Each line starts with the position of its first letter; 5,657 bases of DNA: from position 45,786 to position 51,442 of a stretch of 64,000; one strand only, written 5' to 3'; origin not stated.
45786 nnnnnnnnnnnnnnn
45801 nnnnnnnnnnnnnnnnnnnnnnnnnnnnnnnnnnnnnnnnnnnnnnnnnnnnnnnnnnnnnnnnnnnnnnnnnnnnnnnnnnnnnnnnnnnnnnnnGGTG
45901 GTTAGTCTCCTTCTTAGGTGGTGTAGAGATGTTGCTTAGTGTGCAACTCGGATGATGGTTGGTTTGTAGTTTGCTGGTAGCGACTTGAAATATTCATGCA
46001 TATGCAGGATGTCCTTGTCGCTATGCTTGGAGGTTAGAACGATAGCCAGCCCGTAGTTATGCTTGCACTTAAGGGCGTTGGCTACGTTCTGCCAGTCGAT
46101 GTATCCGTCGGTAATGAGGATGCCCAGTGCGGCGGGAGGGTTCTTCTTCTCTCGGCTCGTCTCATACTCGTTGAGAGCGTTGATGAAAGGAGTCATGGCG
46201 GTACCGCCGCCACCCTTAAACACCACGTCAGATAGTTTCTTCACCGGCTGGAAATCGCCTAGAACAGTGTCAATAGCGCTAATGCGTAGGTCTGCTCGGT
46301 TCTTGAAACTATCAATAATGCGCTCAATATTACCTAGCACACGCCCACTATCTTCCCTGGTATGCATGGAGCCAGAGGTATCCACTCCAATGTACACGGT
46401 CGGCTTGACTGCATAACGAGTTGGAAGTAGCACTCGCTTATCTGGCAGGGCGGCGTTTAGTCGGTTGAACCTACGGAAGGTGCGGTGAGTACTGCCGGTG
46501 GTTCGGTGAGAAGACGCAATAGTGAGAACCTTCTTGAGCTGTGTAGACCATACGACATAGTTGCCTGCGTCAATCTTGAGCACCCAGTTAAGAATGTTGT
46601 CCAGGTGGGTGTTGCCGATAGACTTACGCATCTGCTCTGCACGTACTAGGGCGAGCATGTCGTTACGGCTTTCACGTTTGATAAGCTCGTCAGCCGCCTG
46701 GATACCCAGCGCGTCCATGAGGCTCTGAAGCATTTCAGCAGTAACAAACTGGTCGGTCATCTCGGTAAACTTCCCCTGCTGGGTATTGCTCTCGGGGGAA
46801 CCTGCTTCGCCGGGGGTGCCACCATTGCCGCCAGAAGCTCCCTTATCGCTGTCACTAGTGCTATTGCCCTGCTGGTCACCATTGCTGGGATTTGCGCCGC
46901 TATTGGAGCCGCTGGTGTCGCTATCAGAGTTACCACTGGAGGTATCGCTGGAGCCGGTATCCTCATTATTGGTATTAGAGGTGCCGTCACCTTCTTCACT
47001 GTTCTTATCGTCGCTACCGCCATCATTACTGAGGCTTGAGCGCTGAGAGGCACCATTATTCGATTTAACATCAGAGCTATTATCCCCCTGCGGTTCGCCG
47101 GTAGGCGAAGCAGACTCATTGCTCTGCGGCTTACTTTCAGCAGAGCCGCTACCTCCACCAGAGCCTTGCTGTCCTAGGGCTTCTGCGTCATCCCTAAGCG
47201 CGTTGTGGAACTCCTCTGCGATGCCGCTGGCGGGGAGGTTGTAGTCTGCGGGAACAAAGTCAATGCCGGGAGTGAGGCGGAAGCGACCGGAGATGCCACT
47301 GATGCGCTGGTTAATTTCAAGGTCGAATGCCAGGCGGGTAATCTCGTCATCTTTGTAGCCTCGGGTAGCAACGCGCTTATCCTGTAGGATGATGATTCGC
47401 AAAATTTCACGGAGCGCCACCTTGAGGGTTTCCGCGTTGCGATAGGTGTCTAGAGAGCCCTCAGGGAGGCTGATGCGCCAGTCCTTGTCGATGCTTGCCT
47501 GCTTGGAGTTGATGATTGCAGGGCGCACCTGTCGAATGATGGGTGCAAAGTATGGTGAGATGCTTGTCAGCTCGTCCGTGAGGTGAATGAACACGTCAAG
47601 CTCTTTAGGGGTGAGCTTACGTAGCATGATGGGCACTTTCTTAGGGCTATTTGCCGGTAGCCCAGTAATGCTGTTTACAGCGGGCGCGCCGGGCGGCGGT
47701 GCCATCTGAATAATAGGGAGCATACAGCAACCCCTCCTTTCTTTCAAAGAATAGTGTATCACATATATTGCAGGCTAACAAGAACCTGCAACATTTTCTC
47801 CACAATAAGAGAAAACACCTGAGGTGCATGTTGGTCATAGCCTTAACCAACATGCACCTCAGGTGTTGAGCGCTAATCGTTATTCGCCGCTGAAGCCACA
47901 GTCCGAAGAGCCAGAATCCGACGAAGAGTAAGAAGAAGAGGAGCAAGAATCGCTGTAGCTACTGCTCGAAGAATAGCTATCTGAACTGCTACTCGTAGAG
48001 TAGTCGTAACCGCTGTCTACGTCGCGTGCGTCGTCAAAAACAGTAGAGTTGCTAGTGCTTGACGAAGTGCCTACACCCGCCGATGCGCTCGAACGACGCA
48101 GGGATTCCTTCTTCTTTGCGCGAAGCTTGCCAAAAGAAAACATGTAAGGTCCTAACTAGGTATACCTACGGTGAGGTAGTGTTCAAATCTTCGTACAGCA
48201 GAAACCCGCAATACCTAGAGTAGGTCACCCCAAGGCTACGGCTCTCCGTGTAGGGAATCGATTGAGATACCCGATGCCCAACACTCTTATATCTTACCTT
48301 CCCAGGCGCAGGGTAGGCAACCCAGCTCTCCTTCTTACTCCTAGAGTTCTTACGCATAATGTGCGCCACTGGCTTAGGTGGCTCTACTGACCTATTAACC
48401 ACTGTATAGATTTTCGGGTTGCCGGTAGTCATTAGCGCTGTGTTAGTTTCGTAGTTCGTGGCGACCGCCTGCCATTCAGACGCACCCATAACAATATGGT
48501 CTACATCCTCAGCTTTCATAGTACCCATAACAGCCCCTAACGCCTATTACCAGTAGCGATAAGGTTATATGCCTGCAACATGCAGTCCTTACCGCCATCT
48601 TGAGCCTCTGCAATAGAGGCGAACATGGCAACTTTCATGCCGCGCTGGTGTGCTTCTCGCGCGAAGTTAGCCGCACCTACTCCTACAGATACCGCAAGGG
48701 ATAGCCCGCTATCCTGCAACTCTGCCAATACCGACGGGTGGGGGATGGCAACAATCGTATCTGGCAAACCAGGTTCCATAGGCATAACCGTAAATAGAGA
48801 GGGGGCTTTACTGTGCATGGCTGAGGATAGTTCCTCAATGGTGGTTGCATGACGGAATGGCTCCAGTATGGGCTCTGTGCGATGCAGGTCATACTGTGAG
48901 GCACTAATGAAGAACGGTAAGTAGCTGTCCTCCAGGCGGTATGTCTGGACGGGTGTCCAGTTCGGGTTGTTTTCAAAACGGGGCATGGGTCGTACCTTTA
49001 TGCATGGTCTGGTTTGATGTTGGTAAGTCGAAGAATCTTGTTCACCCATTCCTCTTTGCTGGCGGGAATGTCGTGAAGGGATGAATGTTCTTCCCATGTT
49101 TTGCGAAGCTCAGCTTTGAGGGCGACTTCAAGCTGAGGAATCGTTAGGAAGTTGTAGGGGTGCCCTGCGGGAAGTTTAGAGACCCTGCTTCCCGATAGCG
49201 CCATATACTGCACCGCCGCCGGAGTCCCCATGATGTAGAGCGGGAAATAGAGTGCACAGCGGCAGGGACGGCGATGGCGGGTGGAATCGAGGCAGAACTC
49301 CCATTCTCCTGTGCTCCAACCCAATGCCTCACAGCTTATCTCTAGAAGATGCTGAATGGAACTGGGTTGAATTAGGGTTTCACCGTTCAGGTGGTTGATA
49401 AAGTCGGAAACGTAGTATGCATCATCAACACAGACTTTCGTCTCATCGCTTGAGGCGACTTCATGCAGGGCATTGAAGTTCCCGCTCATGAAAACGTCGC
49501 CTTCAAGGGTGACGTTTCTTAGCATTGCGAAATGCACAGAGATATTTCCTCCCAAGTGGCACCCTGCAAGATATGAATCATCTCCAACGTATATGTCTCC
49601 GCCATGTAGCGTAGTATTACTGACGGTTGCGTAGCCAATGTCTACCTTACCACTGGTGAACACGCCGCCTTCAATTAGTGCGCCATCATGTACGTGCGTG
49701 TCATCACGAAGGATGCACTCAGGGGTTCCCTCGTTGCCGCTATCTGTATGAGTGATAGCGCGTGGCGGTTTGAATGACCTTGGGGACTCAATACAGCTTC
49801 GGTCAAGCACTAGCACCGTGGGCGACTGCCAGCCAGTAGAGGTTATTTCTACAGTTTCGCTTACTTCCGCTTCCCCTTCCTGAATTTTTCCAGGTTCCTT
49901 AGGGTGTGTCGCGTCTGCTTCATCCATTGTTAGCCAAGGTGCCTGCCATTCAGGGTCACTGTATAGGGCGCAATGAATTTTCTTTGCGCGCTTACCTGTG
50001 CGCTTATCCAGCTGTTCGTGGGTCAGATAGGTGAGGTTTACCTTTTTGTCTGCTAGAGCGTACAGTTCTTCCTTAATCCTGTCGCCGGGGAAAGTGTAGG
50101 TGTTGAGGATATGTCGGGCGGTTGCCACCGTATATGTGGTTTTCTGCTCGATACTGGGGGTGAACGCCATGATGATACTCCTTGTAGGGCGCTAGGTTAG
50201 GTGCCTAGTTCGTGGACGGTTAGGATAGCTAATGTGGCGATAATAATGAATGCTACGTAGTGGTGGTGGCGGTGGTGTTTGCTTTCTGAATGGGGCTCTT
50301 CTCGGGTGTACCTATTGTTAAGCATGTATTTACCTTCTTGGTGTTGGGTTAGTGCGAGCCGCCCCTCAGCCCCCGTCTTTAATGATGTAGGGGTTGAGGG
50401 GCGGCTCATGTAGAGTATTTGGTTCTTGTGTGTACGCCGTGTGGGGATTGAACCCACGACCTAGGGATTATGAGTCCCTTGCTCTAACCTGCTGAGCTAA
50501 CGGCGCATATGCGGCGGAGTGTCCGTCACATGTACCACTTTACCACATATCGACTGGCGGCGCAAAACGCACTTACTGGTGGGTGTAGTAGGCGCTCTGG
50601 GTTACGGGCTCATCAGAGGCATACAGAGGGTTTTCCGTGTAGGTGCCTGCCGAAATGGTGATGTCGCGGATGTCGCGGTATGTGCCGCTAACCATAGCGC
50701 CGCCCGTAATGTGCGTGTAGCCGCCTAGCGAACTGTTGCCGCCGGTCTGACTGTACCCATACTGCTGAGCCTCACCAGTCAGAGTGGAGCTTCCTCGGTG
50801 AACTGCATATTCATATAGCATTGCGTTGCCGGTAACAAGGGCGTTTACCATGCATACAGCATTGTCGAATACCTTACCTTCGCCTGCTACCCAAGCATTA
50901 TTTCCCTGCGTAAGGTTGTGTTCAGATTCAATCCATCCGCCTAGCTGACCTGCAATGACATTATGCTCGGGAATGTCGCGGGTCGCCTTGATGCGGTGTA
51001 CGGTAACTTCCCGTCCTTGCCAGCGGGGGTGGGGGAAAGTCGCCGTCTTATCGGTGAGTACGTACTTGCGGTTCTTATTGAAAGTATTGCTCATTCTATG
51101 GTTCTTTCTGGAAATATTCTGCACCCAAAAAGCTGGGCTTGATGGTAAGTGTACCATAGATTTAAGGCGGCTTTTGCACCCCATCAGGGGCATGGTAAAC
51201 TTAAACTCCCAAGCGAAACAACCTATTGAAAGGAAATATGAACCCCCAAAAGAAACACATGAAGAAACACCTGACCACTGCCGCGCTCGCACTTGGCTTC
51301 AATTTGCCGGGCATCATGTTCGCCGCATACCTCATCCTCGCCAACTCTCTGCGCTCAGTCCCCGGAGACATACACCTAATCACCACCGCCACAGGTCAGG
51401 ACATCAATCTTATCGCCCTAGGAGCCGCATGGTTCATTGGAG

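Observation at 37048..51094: Seven-member beta-helix / C-H-C-C domain family wrapped around a MoxR-VWA pair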

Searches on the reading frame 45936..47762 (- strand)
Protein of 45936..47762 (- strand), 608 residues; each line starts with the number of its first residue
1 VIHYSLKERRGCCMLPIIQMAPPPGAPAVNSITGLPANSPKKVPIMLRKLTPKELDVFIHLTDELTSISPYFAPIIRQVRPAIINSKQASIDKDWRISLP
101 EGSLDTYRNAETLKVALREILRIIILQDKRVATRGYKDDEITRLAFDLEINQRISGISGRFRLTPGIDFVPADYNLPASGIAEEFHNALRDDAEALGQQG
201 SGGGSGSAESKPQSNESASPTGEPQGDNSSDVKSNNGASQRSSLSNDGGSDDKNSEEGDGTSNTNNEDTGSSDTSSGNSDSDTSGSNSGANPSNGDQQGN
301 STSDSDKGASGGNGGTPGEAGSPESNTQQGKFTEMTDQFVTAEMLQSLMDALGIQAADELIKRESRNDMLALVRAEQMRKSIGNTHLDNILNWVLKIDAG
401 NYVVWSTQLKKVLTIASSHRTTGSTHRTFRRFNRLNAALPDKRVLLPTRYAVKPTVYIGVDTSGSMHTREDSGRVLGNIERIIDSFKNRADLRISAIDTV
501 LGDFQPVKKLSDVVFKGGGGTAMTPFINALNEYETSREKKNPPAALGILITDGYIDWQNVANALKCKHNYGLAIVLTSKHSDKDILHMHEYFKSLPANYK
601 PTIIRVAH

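Call 4: search_protein_families(library=pfam, proteins=[window:45936-47762:-], max_evalue=1)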
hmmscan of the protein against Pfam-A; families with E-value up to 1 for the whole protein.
window:45936-47762:- (608 aa): 1 family
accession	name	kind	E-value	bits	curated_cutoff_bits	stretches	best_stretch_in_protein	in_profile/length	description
PF09967.15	DUF2201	-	1.2e-05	25.9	26.4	1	458-531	3-76/123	VWA-like domain (DUF2201)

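Call 5: search_protein_families(library=phrogs, proteins=[window:45936-47762:-], max_evalue=0.01)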
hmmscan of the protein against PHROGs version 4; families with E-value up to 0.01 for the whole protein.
window:45936-47762:- (608 aa): 1 family
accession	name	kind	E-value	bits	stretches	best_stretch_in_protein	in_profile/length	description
phrog_1314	-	DNA, RNA and nucleotide metabolism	3e-16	60.5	1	79-557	46-360/394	HNH endonuclease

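Call 24: search_protein_families(library=ncbifam, proteins=[window:45936-47762:-], max_evalue=0.1)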
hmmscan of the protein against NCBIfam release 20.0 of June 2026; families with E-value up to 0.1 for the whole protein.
window:45936-47762:- (608 aa): 0 families

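Call 74: search_solved_structures(query=window:45936-47762:-, max_evalue=1)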
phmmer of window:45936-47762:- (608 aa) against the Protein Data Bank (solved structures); distinct sequences matched with E-value up to 1: 1.
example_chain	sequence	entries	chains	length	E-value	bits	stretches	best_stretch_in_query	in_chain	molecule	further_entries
9o04_A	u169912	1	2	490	0.54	12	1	270-347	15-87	Coiled-coil domain-containing protein 6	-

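Call 97: search_protein_families(library=padloc, proteins=[window:45936-47762:-], max_evalue=0.01)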
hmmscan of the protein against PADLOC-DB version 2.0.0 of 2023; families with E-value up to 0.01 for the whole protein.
window:45936-47762:- (608 aa): 0 families

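Call 98: search_dna_similar(query=window:45936-47762:-, collection=phages, mode=protein, max_evalue=0.01, max_rows=15)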
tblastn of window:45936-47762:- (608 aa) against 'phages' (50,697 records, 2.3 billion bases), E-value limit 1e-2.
Records with a match: 1; places in all: 1; records where one place covers at least 80% of the query: 0.
Best place of each record, by identity: <60% 1.
By first word of the organism name: Acinetobacter 1.
By host as written in the record: Acinetobacter beijerinckii 1.
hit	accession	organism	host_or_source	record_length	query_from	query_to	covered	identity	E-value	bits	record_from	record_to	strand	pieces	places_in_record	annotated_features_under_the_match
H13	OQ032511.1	Acinetobacter phage nACB1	Acinetobacter beijerinckii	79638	458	555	16%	32.7%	9e-3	45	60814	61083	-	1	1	hypothetical protein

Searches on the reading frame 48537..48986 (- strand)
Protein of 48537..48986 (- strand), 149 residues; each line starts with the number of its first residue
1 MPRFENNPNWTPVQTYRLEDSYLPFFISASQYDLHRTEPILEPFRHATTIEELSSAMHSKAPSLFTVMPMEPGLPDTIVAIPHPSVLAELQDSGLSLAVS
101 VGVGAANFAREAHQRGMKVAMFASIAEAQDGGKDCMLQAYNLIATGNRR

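Call 90: search_protein_families(library=pfam, proteins=[window:48537-48986:-], max_evalue=10)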
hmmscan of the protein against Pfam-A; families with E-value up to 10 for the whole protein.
window:48537-48986:- (149 aa): 2 families
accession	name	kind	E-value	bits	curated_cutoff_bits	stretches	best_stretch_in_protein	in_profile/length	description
PF20550.3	DUF6764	-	0.025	14.9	27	1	84-136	93-146/164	Family of unknown function (DUF6764)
PF17928.6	TetR_C_22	-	0.2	12.4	26.4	1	32-62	15-45/113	Tetracyclin repressor-like, C-terminal domain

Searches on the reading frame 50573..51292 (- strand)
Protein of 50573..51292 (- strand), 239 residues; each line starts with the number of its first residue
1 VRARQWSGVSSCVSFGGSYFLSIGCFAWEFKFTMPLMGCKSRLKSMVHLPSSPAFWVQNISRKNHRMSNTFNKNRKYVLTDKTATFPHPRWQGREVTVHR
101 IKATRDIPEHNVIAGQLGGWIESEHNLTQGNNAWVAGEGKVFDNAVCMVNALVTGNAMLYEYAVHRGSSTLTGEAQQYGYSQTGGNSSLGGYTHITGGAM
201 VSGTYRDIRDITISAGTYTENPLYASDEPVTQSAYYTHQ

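Call 4: search_protein_families(library=pfam, proteins=[window:50573-51292:-], max_evalue=1)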
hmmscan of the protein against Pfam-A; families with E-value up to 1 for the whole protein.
window:50573-51292:- (239 aa): 0 families

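Call 5: search_protein_families(library=phrogs, proteins=[window:50573-51292:-], max_evalue=0.01)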
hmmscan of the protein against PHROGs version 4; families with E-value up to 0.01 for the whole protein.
window:50573-51292:- (239 aa): 3 families
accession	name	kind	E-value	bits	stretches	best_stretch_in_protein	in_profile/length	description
phrog_5070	-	unknown function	1.5e-24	87.4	1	74-204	2-124/182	-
phrog_7964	-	unknown function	3.6e-24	86.1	1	62-204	13-147/269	-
phrog_20149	-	unknown function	5.8e-11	43.3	1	75-130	3-50/53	-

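Call 24: search_protein_families(library=ncbifam, proteins=[window:50573-51292:-], max_evalue=0.1)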
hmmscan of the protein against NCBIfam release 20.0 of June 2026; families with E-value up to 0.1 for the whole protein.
window:50573-51292:- (239 aa): 1 family
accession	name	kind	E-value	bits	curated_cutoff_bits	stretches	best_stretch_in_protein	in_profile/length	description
NF040481.1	YdcK_fam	equivalog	1.1e-10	41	350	1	75-172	2-99/326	YdcK family protein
